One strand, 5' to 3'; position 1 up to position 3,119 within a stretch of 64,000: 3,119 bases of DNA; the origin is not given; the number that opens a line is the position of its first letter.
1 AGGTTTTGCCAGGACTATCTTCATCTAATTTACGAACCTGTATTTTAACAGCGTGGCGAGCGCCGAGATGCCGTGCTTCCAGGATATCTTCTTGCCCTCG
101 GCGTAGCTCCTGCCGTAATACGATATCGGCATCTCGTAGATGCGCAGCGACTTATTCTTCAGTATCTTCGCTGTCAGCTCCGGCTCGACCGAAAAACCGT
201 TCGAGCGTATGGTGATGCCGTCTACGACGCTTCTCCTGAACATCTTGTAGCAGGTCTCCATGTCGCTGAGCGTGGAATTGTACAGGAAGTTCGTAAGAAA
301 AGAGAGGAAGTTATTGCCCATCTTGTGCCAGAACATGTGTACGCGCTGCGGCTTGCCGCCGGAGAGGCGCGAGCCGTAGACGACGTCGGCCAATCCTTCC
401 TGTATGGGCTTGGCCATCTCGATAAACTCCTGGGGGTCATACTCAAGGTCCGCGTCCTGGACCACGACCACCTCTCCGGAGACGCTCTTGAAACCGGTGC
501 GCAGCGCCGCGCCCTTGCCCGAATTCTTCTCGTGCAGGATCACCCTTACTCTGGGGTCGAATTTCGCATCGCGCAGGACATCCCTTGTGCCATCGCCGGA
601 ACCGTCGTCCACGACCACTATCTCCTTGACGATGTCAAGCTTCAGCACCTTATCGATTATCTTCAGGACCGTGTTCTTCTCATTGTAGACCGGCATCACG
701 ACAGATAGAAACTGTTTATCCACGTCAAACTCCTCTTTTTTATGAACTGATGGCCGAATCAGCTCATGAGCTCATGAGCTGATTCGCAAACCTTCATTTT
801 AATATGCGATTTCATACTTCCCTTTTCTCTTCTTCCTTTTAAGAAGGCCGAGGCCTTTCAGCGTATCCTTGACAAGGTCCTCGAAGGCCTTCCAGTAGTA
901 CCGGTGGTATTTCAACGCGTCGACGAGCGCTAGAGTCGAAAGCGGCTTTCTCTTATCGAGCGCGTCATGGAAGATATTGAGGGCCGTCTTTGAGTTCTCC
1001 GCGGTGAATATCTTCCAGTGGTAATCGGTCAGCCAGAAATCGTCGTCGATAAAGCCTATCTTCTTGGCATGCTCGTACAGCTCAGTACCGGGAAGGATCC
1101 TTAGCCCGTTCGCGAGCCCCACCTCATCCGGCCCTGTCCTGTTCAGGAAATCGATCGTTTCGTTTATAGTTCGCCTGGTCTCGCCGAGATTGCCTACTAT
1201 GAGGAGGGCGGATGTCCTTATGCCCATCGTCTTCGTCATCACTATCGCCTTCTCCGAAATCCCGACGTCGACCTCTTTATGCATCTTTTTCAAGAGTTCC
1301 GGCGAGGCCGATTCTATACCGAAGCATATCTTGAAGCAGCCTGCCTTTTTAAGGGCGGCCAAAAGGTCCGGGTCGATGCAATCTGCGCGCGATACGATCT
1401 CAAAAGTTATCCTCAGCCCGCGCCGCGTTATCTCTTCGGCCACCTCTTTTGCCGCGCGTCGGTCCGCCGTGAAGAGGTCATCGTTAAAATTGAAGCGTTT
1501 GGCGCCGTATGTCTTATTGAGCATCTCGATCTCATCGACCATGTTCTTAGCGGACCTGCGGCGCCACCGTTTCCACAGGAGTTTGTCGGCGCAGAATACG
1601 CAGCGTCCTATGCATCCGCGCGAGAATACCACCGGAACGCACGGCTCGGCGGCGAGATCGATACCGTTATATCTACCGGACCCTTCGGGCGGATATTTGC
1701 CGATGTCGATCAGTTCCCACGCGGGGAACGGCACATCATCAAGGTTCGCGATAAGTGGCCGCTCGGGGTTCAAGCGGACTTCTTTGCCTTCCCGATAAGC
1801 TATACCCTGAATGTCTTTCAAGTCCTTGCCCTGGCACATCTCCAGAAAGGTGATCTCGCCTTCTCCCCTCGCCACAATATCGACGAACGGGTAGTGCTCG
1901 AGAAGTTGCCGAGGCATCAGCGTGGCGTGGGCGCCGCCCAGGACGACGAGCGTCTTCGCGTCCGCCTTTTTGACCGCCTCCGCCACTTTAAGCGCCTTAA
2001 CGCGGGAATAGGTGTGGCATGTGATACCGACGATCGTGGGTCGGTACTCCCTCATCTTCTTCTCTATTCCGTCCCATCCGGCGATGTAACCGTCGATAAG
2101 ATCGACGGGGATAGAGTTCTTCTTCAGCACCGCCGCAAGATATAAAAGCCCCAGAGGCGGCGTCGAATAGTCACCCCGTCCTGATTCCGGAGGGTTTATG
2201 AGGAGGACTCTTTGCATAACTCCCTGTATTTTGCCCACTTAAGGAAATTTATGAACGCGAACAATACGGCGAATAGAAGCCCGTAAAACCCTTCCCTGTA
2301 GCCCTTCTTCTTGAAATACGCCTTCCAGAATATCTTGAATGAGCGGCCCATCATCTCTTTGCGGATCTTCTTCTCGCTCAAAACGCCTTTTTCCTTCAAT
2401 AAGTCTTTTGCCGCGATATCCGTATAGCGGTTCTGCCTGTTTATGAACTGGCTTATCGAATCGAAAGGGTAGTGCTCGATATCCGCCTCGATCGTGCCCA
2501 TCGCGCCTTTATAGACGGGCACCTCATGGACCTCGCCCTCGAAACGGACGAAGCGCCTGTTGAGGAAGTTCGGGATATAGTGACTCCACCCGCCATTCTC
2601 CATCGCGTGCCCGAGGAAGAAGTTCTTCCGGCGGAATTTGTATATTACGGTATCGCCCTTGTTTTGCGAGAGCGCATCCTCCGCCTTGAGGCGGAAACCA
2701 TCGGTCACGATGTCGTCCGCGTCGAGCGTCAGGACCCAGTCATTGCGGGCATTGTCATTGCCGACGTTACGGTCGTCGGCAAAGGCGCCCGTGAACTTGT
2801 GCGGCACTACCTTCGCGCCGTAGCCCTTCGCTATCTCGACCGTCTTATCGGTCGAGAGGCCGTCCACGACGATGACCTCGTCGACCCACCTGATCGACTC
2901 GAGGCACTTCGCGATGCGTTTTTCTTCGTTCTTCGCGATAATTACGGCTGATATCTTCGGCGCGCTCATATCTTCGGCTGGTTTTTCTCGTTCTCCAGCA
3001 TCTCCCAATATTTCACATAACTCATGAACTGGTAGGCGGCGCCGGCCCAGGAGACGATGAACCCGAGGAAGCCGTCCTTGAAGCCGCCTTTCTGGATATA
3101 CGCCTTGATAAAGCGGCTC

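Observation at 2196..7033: Tandem amplification of GT2 genes: a paralogous pair followed by a paralogous triplet with unique C-terminal extensions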

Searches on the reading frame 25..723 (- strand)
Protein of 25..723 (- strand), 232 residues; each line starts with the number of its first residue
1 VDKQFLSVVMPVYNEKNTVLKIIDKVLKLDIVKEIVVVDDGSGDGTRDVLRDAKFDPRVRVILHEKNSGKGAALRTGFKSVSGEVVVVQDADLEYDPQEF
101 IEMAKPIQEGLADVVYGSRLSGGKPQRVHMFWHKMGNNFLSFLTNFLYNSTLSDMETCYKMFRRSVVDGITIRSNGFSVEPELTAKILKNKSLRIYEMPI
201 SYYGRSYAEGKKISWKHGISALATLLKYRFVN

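Call 3: search_protein_families(library=pfam, proteins=[window:25-723:-], max_evalue=0.01)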
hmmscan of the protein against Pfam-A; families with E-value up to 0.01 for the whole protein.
window:25-723:- (232 aa): 4 families
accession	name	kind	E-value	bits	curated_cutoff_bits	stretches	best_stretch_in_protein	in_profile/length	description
PF00535.33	Glycos_transf_2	-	2.9e-37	128.6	23.3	1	7-168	1-165/168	Glycosyl transferase family 2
PF13641.12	Glyco_tranf_2_3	-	5.6e-09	36.8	27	1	6-110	3-114/230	Glycosyltransferase like family 2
PF10111.15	Glyco_tranf_2_2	-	1.8e-05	24.8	27.3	1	7-108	1-107/276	Glycosyltransferase like family 2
PF13704.12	Glyco_tranf_2_4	-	0.0012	19.8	27.5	1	14-70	2-54/98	Glycosyl transferase family 2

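Call 22: search_protein_families(library=ncbifam, proteins=[window:25-723:-], max_evalue=0.001)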
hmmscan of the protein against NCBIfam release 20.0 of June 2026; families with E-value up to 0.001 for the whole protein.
window:25-723:- (232 aa): 24 families
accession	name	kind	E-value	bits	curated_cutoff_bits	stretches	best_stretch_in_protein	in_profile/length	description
TIGR04182.1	glyco_TIGR04182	equivalog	3.4e-33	115.3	325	1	7-227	3-216/293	S-layer glycoprotein N-glycosyltransferase AglJ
NF058614.1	PPMAGASynPpgS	equivalog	1.8e-21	76.6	370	1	8-223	4-217/226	polyprenyl-phospho-N-acetylgalactosaminyl synthase PpgS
NF007986.1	PRK10714.1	equivalog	4.4e-19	68.6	529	1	6-211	8-209/316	undecaprenyl-phosphate 4-deoxy-4-formamido-L-arabinose transferase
NF047588.1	GlcsyltransPgfSStrep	equivalog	2.1e-18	66.6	500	1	6-171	3-168/308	glycosyltransferase PgfS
NF041391.1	DPhHxTase_Halo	equivalog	3.7e-18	65.3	375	1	10-206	1-187/213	dolichyl-phosphate hexose transferase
TIGR03937.1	PgaC_IcaA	equivalog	1.9e-16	60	422.3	1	4-98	45-141/407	poly-beta-1,6-N-acetyl-D-glucosamine synthase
NF041875.1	EPS_EpsD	equivalog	3.1e-15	56.4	370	1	6-122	1-119/325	exopolysaccharide biosynthesis glycosyltransferase EpsD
NF010496.0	PRK13915.1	equivalog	2.7e-13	49.7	262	1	5-102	32-136/307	glucosyl-3-phosphoglycerate synthase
TIGR03965.1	mycofact_glyco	equivalog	2.5e-12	46.4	280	1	6-97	76-169/467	mycofactocin biosynthesis glycosyltransferase MftF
TIGR04283.1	glyco_like_mftF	equivalog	8.5e-12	45.1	182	1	6-107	1-97/221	TIGR04283 family arsenosugar biosynthesis glycosyltransferase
NF047683.1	TeichurnBiosyTuaG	equivalog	9.4e-12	45.1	400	1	3-98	5-102/252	teichuronic acid biosynthesis protein TuaG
NF007482.0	PRK10073.1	equivalog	2.2e-11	43.3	423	1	3-100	5-103/334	glycosyltransferase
NF045692.1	OglycostaseCruG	equivalog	7.7e-09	35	600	1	6-98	43-143/386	2'-O-glycosyltransferase CruG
NF050050.1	ProtGlycPglI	equivalog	1.4e-07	31.2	500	1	4-116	2-117/306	GalNAc(5)-diNAcBac-PP-undecaprenol beta-1,3-glucosyltransferase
NF053739.1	GlytfEpsEBac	equivalog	1.8e-07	30.4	450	1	6-92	3-92/265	glycosyltransferase EpsE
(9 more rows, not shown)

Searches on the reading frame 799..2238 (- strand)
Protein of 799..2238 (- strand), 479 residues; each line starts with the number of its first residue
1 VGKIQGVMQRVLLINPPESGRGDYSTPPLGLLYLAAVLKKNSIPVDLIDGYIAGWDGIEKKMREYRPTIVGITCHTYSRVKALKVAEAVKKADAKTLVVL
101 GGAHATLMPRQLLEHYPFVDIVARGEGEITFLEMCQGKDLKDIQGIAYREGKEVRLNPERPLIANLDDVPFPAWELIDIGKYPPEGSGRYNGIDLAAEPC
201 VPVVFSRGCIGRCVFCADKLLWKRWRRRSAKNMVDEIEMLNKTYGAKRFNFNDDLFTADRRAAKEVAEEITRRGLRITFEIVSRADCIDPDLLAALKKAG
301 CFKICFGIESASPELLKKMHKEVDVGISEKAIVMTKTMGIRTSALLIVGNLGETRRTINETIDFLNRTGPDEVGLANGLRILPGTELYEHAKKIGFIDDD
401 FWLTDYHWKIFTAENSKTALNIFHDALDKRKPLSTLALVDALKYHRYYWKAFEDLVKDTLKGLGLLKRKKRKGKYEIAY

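Call 3: search_protein_families(library=pfam, proteins=[window:799-2238:-], max_evalue=0.01)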
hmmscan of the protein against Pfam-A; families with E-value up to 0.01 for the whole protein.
window:799-2238:- (479 aa): 2 families
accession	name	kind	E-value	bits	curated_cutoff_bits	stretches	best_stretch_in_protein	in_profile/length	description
PF02310.24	B12-binding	-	3e-22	79.2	32.1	1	24-132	10-118/121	B12 binding domain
PF04055.27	Radical_SAM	-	1.2e-19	71.5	29.5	1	203-365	1-166/166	Radical SAM superfamily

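Call 22: search_protein_families(library=ncbifam, proteins=[window:799-2238:-], max_evalue=0.001)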
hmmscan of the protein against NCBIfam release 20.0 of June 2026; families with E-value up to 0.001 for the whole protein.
window:799-2238:- (479 aa): 24 families
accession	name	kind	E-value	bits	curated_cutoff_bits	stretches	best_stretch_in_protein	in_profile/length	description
TIGR02026.1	BchE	equivalog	1.8e-59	201.9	481.35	1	10-415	1-410/497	magnesium-protoporphyrin IX monomethyl ester anaerobic oxidative cyclase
NF050148.1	rSAM_ApyD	equivalog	2.9e-55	187.9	750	1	61-415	69-415/645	RiPP biosynthesis radical SAM protein ApyD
TIGR03471.1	HpnJ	equivalog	4.7e-55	187.3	577.6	1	75-474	77-461/472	hopanoid biosynthesis associated radical SAM protein HpnJ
NF038361.1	rSAM_Sden_1168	equivalog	9.7e-42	143.2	575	1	7-397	61-479/560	Sden_1168 family B12-binding radical SAM P-methyltransferase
TIGR04479.1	bcpD_PhpK_rSAM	subfamily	3.3e-36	124.7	600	1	29-371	73-412/504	PhpK family radical SAM P-methyltransferase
TIGR03975.1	rSAM_ocin_1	subfamily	1.8e-35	122.6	281.85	1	57-365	119-427/606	RiPP maturation radical SAM C-methyltransferase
TIGR04072.2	rSAM_ladder_B12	equivalog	2.2e-33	115.6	360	2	203-403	183-384/443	lipid biosynthesis B12-binding/radical SAM protein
TIGR04385.1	B12_rSAM_cofa1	equivalog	2.4e-32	112.7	450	1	27-401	19-404/438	B12 lower ligand biosynthesis radical SAM protein BzaD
TIGR04014.1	B12_SAM_MJ_0865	equivalog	1.1e-28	100.3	360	1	58-393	30-360/434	methyl-coenzyme M reductase glutamine C-methyltransferase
TIGR04367.1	HpnR_B12_rSAM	equivalog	1.4e-28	99.7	650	1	28-356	22-341/490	hopanoid C-3 methylase HpnR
TIGR04295.1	B12_rSAM_oligo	hypoth_equivalog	1.8e-27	96.1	400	1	28-330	25-323/422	TIGR04295 family B12-binding domain-containing radical SAM protein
TIGR04190.1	B12_SAM_Ta0216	equivalog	4.9e-21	74.9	500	1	28-406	37-441/554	TIGR04190 family B12-binding domain/radical SAM domain protein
NF040542.1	rSAM_RCCLKC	equivalog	1.4e-19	70.5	450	1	31-368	16-350/423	arsinothricin biosynthesis radical SAM protein ArsL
TIGR04013.1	B12_SAM_MJ_1487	hypoth_equivalog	4.2e-19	68.7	251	1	71-368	45-333/382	TIGR04013 family B12-binding domain/radical SAM domain-containing protein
NF033070.1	rSAM_AprD4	equivalog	3.7e-18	65.7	500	1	25-400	39-399/456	AprD4 family radical SAM diol-dehydratase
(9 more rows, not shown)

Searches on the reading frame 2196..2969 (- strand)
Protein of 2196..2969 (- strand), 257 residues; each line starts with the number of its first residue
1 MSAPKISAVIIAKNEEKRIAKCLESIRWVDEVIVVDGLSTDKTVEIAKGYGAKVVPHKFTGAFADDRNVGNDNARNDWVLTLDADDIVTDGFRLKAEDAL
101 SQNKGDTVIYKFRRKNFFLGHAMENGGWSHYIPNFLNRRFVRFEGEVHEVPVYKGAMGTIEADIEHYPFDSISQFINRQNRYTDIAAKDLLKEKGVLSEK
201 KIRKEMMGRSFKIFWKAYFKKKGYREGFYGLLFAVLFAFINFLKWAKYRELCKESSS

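Call 3: search_protein_families(library=pfam, proteins=[window:2196-2963:-], max_evalue=0.01)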
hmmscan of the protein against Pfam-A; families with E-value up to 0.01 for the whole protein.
window:2196-2963:- (255 aa): 3 families
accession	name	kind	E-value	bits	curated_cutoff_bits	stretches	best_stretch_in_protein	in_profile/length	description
PF00535.33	Glycos_transf_2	-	4.1e-22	79.3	23.3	1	5-146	1-151/168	Glycosyl transferase family 2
PF13704.12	Glyco_tranf_2_4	-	5.3e-05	24.1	27.5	1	11-86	1-84/98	Glycosyl transferase family 2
PF10111.15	Glyco_tranf_2_2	-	0.00087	19.3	27.3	1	7-100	3-113/276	Glycosyltransferase like family 2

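Call 22: search_protein_families(library=ncbifam, proteins=[window:2196-2969:-], max_evalue=0.001)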
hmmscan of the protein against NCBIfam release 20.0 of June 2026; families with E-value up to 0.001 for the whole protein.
window:2196-2969:- (257 aa): 11 families
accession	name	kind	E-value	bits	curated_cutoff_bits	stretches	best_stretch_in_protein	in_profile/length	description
TIGR04195.1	S_glycosyl_SunS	equivalog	1.5e-12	47.1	350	1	3-153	56-204/421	SunS family peptide S-glycosyltransferase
TIGR04283.1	glyco_like_mftF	equivalog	3.3e-12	46.5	182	1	6-114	1-113/221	TIGR04283 family arsenosugar biosynthesis glycosyltransferase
NF010496.0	PRK13915.1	equivalog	3.1e-09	36.4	262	1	5-57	32-91/307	glucosyl-3-phosphoglycerate synthase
TIGR04182.1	glyco_TIGR04182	equivalog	8.5e-07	28.6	325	1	7-86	3-83/293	S-layer glycoprotein N-glycosyltransferase AglJ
NF007482.0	PRK10073.1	equivalog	1.3e-06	27.6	423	1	2-90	4-100/334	glycosyltransferase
TIGR03965.1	mycofact_glyco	equivalog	3.2e-06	26.3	280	1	3-91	73-170/467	mycofactocin biosynthesis glycosyltransferase MftF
NF041391.1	DPhHxTase_Halo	equivalog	3.5e-06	26.2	375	1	13-87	4-80/213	dolichyl-phosphate hexose transferase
TIGR03469.1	HpnB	hypoth_equivalog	0.00056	19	379.25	1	3-51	43-96/386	hopene-associated glycosyltransferase HpnB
NF050050.1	ProtGlycPglI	equivalog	0.00059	19.3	500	0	4-90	2-98/306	GalNAc(5)-diNAcBac-PP-undecaprenol beta-1,3-glucosyltransferase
NF045692.1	OglycostaseCruG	equivalog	0.00078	18.5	600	0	5-52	42-93/386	2'-O-glycosyltransferase CruG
NF047683.1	TeichurnBiosyTuaG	equivalog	0.00098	18.8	400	0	3-88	5-99/252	teichuronic acid biosynthesis protein TuaG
